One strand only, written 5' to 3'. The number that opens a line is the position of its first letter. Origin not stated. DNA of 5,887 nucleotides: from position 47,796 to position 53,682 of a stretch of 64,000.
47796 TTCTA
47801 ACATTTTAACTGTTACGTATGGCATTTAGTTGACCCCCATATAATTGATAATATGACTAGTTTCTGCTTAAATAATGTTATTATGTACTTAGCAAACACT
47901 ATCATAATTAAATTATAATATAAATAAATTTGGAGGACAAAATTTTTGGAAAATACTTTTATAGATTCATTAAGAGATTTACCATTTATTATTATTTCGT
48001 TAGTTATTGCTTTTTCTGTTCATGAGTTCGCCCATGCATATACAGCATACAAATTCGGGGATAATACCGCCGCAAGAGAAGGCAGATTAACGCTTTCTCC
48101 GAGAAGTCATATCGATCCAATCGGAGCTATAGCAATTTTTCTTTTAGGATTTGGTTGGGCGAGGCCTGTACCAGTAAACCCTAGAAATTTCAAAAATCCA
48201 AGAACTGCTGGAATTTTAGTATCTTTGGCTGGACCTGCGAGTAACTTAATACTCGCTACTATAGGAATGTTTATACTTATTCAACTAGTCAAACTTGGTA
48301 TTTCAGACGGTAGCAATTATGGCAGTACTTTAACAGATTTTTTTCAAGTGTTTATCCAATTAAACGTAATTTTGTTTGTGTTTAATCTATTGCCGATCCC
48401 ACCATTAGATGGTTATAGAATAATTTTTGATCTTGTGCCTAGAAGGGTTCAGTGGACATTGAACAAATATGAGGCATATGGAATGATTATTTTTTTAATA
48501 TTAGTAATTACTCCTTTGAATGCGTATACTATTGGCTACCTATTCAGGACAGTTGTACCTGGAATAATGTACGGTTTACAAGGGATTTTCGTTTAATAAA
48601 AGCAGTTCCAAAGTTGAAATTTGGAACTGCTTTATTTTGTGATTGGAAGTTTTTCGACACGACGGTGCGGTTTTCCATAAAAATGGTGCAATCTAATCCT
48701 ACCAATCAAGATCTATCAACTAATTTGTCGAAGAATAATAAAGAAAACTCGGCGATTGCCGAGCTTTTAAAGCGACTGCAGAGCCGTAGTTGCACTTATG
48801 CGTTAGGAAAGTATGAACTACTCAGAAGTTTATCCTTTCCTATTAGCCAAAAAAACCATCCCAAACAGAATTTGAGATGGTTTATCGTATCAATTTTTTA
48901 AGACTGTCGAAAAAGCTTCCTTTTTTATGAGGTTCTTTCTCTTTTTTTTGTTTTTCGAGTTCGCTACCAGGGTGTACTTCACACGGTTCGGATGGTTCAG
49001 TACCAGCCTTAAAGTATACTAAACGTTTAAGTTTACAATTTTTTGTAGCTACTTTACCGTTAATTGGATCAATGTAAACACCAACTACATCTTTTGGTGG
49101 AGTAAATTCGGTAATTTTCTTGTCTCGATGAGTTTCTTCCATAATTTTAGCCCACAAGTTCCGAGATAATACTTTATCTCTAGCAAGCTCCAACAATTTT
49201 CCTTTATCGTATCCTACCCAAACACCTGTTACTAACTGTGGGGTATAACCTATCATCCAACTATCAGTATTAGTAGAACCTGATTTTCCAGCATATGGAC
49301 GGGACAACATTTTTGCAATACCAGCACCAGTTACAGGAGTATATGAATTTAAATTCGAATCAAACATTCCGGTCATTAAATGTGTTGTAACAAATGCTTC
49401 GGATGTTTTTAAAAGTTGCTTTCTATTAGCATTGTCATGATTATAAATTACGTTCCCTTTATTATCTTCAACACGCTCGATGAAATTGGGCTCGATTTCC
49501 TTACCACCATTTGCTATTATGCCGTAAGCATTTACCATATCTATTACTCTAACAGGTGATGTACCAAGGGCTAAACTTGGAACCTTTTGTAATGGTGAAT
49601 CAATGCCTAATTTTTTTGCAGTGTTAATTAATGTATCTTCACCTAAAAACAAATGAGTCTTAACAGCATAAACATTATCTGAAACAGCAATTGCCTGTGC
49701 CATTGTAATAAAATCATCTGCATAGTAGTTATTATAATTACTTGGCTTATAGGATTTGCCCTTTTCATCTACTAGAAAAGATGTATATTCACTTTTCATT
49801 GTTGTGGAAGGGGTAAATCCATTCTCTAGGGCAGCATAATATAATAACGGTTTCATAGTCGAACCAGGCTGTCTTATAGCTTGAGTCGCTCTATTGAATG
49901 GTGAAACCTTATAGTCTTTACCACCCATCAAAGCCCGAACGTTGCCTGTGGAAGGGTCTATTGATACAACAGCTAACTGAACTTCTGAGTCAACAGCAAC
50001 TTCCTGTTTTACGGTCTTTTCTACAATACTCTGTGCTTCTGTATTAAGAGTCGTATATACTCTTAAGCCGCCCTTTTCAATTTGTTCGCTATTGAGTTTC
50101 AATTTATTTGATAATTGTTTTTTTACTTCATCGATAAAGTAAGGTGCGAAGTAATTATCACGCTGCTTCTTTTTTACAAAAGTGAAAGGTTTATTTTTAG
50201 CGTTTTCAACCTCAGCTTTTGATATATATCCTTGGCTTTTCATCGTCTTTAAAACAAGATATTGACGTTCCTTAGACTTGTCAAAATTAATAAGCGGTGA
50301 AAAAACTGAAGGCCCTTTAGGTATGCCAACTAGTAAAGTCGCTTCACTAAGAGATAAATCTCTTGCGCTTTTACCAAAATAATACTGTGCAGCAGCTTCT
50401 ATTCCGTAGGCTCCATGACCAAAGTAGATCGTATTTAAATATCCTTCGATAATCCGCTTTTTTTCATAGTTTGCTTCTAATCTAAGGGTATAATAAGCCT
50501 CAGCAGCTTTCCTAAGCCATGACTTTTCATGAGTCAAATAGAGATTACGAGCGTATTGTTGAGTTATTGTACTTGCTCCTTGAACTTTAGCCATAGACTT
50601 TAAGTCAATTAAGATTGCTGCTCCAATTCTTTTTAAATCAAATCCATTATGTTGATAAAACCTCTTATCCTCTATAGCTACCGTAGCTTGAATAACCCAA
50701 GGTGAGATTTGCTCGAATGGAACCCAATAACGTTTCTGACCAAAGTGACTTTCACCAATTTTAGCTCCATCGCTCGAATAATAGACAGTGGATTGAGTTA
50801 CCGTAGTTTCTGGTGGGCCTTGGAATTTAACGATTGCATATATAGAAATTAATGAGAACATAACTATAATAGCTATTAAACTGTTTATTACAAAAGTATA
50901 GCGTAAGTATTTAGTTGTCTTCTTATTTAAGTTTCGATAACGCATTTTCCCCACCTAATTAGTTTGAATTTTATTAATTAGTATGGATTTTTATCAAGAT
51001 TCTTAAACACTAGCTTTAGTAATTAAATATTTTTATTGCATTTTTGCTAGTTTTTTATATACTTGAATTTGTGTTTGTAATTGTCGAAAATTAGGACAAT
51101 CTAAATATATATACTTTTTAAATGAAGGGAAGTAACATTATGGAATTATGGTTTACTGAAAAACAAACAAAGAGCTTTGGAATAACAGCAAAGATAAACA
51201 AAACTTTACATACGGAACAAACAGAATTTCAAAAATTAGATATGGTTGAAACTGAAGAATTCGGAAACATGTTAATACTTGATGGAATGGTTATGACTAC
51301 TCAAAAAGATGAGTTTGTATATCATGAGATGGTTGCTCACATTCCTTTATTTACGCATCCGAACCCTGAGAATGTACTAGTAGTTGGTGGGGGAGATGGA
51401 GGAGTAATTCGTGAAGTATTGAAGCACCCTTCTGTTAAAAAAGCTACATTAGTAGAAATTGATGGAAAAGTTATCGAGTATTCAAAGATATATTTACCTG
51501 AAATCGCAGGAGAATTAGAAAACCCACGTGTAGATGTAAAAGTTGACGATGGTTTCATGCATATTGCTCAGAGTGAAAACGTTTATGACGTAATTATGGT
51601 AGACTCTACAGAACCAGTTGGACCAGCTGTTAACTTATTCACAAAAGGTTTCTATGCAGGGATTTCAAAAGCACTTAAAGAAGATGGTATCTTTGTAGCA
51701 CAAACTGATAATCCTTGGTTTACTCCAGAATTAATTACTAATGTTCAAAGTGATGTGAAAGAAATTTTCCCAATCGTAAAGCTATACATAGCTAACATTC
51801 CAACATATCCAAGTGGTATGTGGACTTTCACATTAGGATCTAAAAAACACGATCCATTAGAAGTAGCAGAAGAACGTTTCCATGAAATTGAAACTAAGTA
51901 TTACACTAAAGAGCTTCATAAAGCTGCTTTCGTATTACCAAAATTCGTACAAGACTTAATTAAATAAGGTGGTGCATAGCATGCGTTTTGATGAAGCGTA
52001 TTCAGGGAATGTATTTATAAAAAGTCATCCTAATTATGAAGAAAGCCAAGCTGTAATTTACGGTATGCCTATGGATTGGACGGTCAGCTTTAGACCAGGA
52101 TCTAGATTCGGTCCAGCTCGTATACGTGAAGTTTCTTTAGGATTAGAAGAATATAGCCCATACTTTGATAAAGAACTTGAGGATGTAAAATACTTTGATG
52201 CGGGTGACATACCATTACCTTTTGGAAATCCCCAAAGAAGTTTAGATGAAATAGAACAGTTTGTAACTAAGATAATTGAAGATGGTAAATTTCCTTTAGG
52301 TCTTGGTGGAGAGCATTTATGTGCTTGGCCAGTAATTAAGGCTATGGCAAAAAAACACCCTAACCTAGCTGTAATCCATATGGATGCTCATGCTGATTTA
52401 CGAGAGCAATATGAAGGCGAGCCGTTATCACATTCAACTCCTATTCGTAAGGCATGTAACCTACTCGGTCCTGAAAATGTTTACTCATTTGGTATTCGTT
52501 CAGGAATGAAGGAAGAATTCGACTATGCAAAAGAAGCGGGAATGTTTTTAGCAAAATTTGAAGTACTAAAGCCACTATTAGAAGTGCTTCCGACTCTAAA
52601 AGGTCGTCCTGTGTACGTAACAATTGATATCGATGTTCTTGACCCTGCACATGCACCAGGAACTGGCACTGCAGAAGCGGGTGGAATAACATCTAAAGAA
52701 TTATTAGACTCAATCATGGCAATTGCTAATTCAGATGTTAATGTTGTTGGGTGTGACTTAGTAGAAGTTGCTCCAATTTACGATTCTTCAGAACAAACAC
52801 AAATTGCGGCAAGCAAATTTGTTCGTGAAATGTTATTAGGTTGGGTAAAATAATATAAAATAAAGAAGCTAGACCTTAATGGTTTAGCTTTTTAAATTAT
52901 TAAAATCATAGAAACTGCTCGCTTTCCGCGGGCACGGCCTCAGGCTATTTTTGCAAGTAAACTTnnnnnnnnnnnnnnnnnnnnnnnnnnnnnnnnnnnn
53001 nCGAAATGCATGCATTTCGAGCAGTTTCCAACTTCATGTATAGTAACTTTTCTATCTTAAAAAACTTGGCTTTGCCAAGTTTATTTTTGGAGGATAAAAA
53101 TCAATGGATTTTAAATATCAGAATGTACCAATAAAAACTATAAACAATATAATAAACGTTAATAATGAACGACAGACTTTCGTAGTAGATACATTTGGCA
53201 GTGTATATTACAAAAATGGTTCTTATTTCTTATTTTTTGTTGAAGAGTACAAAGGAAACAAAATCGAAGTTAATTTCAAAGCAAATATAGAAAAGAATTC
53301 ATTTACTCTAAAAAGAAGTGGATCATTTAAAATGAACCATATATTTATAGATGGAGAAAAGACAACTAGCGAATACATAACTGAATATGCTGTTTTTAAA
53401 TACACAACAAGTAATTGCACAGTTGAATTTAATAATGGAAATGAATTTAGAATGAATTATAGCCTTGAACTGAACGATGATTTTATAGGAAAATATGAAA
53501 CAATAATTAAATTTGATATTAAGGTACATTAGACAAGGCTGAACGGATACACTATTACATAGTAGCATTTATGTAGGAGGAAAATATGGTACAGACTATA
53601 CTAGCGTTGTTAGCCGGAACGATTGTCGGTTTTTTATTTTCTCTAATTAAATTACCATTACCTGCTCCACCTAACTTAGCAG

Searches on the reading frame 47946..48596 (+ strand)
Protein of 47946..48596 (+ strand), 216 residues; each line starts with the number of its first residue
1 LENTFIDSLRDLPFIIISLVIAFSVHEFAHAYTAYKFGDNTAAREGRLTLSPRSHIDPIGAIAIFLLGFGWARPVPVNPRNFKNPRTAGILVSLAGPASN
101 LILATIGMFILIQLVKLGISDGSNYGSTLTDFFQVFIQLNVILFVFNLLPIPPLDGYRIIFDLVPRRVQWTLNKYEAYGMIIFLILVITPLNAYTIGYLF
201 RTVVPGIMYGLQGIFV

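Call 31: search_protein_families(library=pfam, proteins=[window:47946-48596:+], max_evalue=0.00001)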
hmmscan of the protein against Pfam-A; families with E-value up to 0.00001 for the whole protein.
window:47946-48596:+ (216 aa): 1 family
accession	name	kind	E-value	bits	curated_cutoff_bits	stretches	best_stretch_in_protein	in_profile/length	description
PF02163.28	Peptidase_M50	-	2.4e-16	60.2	27.2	1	120-186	150-217/221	Peptidase family M50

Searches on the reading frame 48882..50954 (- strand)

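Call 31: search_protein_families(library=pfam, proteins=[window:48882-50954:-], max_evalue=0.00001)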
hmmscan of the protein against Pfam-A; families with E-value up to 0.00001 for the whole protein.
window:48882-50954:- (690 aa): 2 families
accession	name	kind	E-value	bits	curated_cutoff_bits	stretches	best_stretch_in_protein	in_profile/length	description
PF00912.28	Transgly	-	1.3e-63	214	27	1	65-239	4-178/178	Transglycosylase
PF00905.27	Transpeptidase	-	3.9e-26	92.4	22.1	1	328-575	2-268/299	Penicillin binding protein transpeptidase domain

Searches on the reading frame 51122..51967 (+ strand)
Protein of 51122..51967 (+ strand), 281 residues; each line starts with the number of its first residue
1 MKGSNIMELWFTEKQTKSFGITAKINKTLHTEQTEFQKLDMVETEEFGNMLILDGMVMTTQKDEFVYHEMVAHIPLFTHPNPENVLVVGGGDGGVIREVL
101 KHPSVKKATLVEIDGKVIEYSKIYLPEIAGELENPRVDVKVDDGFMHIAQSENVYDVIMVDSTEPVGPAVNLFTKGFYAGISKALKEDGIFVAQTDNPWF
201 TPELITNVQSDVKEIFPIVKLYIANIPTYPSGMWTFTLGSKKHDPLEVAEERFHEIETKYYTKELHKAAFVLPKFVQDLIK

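Call 31: search_protein_families(library=pfam, proteins=[window:51122-51967:+], max_evalue=0.00001)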
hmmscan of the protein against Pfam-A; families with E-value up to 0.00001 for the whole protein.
window:51122-51967:+ (281 aa): 2 families
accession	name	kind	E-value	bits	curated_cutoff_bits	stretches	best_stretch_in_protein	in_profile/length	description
PF01564.23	Spermine_synth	-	3.9e-75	251.9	22.9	1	64-242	1-179/186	Spermine/spermidine synthase domain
PF17284.7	Spermine_synt_N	-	1.5e-20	73.2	22.1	1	9-60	1-52/53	Spermidine synthase tetramerisation domain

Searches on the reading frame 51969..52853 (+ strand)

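Call 31: search_protein_families(library=pfam, proteins=[window:51969-52853:+], max_evalue=0.00001)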
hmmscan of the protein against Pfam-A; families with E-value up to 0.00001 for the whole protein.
window:51969-52853:+ (294 aa): 1 family
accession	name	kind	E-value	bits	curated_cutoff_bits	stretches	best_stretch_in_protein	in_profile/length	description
PF00491.26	Arginase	-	8.2e-86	288.4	22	1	27-289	2-278/280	Arginase family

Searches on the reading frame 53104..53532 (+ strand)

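Call 31: search_protein_families(library=pfam, proteins=[window:53104-53532:+], max_evalue=0.00001)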
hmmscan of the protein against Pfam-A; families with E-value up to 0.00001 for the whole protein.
window:53104-53532:+ (142 aa): 1 family
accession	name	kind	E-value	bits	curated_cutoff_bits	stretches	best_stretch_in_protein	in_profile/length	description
PF09148.16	DUF1934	-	1.7e-17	64.1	22.5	1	13-132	3-125/128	Domain of unknown function (DUF1934)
